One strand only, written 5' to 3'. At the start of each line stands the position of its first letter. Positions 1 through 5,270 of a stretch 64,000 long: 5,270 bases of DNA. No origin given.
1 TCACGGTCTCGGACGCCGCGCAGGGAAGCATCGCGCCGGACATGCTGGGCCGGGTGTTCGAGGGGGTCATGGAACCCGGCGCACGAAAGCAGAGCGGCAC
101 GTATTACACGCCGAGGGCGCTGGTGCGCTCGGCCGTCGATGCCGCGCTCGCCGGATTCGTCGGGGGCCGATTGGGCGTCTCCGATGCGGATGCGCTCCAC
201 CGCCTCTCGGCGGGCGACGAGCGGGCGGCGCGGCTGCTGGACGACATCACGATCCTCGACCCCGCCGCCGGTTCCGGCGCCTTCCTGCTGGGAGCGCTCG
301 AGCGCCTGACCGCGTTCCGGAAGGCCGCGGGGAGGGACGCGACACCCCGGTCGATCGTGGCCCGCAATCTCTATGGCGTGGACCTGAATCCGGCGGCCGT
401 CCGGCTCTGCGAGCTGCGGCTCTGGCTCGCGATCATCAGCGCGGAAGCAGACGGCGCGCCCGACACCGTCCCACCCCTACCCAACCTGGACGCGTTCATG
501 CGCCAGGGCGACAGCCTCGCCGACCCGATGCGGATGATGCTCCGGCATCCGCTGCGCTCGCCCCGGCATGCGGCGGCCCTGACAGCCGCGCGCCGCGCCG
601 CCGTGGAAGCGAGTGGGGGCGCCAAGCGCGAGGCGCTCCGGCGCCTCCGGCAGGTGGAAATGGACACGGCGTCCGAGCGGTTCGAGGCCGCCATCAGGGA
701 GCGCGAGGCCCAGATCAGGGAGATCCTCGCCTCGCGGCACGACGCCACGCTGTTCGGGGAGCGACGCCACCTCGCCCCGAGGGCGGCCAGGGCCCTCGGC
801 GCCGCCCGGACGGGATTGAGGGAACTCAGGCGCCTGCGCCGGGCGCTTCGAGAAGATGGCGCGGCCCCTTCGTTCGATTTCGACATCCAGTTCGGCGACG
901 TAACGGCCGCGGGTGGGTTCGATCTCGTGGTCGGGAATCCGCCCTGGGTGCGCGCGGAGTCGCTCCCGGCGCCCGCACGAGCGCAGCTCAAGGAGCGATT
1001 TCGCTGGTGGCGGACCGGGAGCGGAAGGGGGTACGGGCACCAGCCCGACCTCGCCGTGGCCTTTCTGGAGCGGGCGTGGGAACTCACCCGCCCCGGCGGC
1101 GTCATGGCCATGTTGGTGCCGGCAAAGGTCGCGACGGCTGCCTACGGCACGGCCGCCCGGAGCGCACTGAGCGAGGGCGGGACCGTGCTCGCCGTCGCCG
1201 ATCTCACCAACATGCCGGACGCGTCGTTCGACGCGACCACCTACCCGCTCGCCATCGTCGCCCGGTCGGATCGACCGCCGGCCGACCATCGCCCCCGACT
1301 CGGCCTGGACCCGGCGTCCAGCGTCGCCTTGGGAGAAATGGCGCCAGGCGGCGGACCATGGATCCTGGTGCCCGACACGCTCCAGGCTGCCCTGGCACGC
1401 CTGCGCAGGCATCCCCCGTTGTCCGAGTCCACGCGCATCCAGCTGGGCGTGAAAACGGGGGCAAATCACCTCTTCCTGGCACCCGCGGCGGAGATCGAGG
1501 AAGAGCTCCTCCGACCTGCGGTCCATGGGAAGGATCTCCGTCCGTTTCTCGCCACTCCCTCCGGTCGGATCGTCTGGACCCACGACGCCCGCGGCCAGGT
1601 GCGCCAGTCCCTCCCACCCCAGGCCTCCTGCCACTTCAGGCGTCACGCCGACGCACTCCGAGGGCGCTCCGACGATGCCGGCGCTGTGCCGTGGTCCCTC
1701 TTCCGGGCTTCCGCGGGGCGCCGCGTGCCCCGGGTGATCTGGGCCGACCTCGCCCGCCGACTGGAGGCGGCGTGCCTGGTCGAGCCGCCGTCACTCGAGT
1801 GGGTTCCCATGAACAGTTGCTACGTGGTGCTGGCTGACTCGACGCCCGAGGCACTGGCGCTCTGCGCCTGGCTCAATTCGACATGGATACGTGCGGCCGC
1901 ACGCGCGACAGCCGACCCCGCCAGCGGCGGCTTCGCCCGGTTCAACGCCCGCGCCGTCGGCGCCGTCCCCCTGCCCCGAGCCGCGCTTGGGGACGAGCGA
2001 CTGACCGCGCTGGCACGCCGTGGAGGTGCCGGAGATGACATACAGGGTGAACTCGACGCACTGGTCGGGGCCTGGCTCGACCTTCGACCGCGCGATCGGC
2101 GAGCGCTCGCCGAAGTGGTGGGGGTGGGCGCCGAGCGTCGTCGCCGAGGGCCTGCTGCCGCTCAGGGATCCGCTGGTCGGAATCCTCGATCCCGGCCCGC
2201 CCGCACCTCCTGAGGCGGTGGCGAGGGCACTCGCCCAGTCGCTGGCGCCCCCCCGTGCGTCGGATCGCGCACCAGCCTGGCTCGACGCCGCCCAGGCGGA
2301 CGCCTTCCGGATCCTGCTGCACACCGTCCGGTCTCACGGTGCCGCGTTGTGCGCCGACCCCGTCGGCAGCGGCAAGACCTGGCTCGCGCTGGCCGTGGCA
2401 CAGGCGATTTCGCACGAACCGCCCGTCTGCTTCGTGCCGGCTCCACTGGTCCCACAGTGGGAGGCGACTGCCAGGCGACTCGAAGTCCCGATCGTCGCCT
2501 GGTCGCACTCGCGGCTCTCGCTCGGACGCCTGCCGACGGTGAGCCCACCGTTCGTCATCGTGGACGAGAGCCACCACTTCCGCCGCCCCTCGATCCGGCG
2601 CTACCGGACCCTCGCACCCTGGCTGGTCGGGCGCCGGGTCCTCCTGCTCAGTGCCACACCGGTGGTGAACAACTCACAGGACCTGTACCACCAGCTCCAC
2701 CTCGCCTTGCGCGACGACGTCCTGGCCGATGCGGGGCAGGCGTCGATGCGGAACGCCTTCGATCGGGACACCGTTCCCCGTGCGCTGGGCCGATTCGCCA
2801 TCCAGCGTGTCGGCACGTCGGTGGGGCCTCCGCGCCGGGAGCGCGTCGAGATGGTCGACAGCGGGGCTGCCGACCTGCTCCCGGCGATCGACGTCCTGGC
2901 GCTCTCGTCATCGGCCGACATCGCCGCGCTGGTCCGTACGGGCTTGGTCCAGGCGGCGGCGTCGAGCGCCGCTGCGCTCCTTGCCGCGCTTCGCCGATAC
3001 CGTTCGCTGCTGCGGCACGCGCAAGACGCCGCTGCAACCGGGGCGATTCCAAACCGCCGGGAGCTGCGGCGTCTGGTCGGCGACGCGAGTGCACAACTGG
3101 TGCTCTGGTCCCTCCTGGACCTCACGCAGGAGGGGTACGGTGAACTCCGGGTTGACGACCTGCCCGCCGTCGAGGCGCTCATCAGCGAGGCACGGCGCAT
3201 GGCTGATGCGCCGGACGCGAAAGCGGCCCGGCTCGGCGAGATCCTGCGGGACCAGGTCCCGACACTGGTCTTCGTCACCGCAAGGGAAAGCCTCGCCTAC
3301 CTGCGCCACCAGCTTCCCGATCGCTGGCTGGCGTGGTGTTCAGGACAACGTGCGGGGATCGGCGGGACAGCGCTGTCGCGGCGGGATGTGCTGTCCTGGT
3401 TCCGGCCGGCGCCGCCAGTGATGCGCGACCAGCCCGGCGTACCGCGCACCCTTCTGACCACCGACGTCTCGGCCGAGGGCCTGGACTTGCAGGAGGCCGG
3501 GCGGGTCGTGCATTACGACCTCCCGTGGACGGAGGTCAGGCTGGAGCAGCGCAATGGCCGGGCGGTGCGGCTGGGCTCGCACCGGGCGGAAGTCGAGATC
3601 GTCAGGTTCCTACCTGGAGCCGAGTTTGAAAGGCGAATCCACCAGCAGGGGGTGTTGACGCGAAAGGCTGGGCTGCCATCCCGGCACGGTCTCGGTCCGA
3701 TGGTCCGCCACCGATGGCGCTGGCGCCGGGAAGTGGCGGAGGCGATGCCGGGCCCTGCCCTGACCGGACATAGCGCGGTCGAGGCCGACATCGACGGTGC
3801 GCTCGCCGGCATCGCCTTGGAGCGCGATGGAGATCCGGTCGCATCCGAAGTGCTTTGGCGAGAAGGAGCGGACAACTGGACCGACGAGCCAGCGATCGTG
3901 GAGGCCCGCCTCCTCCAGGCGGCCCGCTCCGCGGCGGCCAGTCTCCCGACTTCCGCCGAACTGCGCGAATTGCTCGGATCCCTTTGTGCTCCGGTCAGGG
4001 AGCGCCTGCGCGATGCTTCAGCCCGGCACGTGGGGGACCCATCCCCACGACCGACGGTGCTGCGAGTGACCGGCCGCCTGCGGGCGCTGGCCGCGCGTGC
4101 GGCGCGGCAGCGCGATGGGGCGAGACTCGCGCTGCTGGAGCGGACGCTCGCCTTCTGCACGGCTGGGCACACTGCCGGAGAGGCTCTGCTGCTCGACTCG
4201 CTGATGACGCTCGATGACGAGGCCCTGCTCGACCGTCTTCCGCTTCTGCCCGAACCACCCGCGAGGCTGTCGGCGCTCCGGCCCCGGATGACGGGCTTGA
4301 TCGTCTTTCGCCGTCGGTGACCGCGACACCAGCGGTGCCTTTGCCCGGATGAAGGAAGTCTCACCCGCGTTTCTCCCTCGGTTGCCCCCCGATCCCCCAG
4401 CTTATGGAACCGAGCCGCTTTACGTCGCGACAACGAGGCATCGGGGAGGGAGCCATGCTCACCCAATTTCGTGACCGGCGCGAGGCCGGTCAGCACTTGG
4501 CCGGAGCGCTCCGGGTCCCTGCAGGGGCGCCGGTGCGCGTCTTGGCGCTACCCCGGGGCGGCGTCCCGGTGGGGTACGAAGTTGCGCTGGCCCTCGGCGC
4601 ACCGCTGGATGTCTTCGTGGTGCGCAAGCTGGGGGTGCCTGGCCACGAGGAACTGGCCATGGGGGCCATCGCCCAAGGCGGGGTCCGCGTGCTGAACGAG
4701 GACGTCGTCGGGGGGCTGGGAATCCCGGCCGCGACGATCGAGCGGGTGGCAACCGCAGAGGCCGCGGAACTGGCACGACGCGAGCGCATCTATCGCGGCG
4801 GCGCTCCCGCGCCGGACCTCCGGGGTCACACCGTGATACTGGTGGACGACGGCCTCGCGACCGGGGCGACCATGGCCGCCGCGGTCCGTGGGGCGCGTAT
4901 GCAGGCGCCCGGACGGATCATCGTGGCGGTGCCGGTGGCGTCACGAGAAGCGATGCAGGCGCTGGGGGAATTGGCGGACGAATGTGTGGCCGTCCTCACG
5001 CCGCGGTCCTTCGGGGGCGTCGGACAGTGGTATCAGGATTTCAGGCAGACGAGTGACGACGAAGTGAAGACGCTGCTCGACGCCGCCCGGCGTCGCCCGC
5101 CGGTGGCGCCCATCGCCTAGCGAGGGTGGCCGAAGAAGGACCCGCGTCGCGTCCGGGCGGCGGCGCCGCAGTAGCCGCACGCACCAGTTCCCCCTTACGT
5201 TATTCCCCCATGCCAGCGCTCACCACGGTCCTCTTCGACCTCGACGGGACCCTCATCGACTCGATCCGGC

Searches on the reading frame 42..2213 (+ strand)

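Call 60: search_protein_families(library=pfam, proteins=[window:42-2213:+], max_evalue=0.0001)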
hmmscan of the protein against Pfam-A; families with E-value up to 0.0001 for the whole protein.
window:42-2213:+ (723 aa): 3 families
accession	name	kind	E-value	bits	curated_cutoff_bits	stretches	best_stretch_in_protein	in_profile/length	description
PF07669.17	Eco57I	-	5.8e-21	75.8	25.3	1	109-385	2-162/171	Eco57I restriction-modification methylase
PF02384.22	N6_Mtase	-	7.3e-11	42.4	20.4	1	2-132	6-102/311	N-6 DNA Methylase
PF20473.4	MmeI_Mtase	-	4.2e-06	26.6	27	1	66-132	18-87/259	MmeI, DNA-methyltransferase domain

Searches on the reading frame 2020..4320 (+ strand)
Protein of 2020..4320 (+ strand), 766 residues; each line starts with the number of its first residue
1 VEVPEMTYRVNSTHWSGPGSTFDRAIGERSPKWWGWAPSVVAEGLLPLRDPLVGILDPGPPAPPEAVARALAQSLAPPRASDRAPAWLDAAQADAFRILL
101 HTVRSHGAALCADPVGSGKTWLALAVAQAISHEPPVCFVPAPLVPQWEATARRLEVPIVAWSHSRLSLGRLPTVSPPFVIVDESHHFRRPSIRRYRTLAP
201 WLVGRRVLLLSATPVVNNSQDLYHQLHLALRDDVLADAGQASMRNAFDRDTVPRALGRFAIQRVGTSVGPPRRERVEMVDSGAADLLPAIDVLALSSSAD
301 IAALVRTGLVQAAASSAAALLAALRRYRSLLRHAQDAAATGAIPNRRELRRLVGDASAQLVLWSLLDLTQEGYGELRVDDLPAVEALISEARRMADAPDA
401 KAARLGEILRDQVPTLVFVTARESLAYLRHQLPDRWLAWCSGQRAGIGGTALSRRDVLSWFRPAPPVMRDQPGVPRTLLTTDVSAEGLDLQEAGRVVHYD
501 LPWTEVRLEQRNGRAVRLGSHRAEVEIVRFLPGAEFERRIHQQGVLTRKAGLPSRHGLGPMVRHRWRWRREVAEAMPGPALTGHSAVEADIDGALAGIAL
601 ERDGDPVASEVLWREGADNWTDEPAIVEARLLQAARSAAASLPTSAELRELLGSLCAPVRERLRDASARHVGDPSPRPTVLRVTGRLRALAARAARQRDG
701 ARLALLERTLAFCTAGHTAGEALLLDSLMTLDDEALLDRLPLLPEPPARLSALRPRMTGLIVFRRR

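Call 60: search_protein_families(library=pfam, proteins=[window:2020-4320:+], max_evalue=0.0001)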
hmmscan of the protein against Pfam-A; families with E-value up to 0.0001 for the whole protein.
window:2020-4320:+ (766 aa): 3 families
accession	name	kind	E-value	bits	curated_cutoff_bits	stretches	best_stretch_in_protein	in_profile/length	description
PF00271.37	Helicase_C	-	8.7e-11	42.5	23.5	1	408-519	9-110/110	Helicase conserved C-terminal domain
PF00176.29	SNF2-rel_dom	-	1.1e-06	28.4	24.9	1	178-249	128-195/290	SNF2-related domain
PF04851.21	ResIII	-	6.2e-05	23.4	22.5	0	90-139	6-59/164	Type III restriction enzyme, res subunit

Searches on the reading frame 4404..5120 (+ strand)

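Call 60: search_protein_families(library=pfam, proteins=[window:4404-5120:+], max_evalue=0.0001)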
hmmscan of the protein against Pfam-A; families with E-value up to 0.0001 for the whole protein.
window:4404-5120:+ (238 aa): 1 family
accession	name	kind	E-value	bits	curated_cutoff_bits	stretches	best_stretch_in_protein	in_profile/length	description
PF00156.33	Pribosyltran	-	2.2e-13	50.3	26.3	1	41-182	28-128/158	Phosphoribosyl transferase domain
